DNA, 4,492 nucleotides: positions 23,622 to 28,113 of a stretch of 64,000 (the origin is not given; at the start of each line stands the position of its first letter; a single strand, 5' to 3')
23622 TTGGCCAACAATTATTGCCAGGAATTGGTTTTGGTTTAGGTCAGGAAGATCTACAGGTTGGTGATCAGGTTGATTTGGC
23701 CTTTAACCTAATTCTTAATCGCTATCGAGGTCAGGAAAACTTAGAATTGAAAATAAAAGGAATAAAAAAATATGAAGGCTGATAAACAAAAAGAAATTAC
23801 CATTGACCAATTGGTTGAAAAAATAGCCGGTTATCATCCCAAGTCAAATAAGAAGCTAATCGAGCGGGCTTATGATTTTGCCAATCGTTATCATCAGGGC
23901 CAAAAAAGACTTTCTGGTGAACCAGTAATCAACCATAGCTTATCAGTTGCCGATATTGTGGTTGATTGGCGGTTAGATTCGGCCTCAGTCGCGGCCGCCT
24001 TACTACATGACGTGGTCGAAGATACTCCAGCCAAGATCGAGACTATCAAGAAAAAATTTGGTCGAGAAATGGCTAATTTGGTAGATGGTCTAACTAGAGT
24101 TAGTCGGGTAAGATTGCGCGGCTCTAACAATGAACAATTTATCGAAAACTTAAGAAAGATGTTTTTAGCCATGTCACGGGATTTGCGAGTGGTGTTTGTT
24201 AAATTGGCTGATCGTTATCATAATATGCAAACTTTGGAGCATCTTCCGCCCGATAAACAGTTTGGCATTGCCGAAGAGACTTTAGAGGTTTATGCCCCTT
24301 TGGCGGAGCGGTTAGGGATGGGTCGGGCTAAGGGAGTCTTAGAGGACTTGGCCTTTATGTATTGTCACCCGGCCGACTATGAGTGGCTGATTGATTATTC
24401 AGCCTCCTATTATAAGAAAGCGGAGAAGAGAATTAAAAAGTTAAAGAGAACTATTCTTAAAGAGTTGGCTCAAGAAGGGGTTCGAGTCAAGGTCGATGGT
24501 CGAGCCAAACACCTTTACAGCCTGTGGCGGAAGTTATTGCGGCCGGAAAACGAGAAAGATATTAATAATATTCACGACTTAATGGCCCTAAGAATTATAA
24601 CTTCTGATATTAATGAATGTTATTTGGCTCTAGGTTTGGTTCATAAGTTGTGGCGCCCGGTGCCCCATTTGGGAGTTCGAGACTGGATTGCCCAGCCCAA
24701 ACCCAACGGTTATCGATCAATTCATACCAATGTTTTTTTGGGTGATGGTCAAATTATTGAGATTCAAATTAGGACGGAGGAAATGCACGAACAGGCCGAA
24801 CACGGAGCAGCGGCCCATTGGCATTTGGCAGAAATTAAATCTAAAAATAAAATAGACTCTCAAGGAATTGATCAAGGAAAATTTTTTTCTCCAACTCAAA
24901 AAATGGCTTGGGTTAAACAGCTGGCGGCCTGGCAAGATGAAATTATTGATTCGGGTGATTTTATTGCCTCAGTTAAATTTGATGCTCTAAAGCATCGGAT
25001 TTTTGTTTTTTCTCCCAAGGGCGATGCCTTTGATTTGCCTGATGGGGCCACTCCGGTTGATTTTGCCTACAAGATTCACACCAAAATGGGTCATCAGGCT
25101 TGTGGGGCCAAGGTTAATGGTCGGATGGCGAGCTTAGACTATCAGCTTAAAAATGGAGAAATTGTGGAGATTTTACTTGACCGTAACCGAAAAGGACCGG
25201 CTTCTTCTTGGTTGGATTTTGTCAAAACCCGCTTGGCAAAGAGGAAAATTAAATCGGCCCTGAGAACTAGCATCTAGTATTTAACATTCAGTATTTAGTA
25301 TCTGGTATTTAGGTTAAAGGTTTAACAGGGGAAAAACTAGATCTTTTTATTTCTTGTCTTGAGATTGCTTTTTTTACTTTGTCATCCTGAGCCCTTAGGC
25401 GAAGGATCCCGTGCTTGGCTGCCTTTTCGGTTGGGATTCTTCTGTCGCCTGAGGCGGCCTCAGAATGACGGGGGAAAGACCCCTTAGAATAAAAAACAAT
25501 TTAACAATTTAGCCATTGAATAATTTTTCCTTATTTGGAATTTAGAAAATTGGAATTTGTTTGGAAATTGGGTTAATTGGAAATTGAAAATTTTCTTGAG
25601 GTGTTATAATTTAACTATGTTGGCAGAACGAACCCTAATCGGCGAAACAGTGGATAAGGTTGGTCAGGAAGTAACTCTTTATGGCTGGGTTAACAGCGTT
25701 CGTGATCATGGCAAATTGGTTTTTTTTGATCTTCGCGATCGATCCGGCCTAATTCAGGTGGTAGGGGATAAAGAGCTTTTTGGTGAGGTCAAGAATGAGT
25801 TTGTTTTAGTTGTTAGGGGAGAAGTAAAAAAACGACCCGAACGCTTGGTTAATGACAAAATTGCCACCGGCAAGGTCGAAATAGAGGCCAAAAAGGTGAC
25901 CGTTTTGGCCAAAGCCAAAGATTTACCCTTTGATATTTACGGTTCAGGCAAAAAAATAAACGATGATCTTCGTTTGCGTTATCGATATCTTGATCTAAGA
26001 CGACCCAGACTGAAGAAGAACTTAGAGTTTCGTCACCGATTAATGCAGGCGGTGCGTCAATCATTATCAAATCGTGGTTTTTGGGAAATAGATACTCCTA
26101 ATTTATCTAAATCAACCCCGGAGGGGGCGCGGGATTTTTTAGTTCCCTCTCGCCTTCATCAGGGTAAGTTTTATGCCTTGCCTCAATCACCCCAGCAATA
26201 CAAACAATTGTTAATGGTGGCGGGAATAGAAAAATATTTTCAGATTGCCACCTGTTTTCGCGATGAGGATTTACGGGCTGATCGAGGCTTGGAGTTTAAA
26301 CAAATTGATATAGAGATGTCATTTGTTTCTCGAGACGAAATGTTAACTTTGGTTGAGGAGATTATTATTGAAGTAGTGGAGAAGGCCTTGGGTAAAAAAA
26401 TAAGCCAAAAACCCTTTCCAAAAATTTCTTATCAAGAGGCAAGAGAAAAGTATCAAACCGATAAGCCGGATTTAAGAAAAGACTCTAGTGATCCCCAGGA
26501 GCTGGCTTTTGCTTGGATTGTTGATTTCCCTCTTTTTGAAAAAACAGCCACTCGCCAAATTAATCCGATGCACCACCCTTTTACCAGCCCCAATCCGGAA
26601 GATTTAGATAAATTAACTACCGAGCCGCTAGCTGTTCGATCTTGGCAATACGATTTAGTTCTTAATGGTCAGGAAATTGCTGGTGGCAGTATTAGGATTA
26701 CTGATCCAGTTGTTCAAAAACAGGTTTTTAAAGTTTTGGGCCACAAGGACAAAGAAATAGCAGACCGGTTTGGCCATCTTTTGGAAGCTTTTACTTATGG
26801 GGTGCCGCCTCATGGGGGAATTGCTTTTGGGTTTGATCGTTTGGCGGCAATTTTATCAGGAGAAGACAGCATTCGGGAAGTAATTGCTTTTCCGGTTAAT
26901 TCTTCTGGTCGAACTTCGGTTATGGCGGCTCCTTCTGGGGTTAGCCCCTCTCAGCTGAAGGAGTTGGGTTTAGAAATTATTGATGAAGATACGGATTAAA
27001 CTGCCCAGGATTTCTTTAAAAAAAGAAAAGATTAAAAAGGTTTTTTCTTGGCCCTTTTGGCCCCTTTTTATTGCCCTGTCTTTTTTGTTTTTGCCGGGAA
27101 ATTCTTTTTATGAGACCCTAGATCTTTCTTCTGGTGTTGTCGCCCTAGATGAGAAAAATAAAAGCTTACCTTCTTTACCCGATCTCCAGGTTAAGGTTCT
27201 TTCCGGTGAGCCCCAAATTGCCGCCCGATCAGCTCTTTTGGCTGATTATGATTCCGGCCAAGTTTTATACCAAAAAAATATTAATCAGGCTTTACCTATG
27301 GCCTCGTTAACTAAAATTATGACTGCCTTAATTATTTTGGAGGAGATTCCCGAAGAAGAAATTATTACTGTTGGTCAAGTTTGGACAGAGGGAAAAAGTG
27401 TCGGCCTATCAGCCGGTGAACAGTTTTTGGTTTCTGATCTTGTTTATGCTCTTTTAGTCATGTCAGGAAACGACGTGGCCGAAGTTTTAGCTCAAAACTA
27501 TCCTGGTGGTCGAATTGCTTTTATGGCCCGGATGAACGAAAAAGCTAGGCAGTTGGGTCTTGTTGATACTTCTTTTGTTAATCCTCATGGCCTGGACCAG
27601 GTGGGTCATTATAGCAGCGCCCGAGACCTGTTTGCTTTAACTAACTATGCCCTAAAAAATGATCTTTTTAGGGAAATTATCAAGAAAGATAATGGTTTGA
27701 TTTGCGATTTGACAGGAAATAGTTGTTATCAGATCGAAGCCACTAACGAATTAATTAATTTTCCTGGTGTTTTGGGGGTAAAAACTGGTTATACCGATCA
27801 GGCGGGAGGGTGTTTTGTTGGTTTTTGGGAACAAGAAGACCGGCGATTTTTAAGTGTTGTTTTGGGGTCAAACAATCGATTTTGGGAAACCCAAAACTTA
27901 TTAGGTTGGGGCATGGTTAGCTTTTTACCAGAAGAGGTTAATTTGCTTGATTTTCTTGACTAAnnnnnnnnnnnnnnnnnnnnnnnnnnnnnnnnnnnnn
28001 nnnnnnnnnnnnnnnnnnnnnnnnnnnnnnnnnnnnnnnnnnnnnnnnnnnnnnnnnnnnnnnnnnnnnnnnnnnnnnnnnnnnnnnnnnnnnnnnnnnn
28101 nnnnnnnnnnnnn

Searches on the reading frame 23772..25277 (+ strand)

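Call 58: search_protein_families(library=pfam, proteins=[window:23772-25277:+], max_evalue=0.00001)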
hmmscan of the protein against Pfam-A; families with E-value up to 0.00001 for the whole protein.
window:23772-25277:+ (501 aa): 4 families
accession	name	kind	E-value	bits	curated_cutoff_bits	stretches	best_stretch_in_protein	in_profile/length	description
PF13328.12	HD_4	-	3.7e-49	166.9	27.2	1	33-183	1-155/156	HD domain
PF04607.23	RelA_SpoT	-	3.9e-33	114.5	27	1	243-351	1-107/113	Region found in RelA / SpoT proteins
PF02824.27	TGS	-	8.2e-23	80.7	22.2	1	410-468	1-59/60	TGS domain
PF01966.28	HD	-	8.4e-12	45.8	22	1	52-152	1-116/116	HD domain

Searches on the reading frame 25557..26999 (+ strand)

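Call 58: search_protein_families(library=pfam, proteins=[window:25557-26999:+], max_evalue=0.00001)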
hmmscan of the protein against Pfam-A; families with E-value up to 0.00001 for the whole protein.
window:25557-26999:+ (480 aa): 2 families
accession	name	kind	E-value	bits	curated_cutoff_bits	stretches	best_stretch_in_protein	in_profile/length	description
PF00152.25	tRNA-synt_2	-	7.5e-116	386.9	25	1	136-448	2-307/308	tRNA synthetases class II (D, K and N)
PF01336.31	tRNA_anti-codon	-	2.7e-16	59.7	27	1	39-117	1-75/75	OB-fold nucleic acid binding domain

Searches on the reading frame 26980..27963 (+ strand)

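Call 58: search_protein_families(library=pfam, proteins=[window:26980-27963:+], max_evalue=0.00001)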
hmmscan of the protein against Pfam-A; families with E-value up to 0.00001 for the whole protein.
window:26980-27963:+ (327 aa): 1 family
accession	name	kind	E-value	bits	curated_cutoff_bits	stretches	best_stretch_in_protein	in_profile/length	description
PF00768.25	Peptidase_S11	-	4.3e-55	187.2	27.6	1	76-298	6-238/239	D-alanyl-D-alanine carboxypeptidase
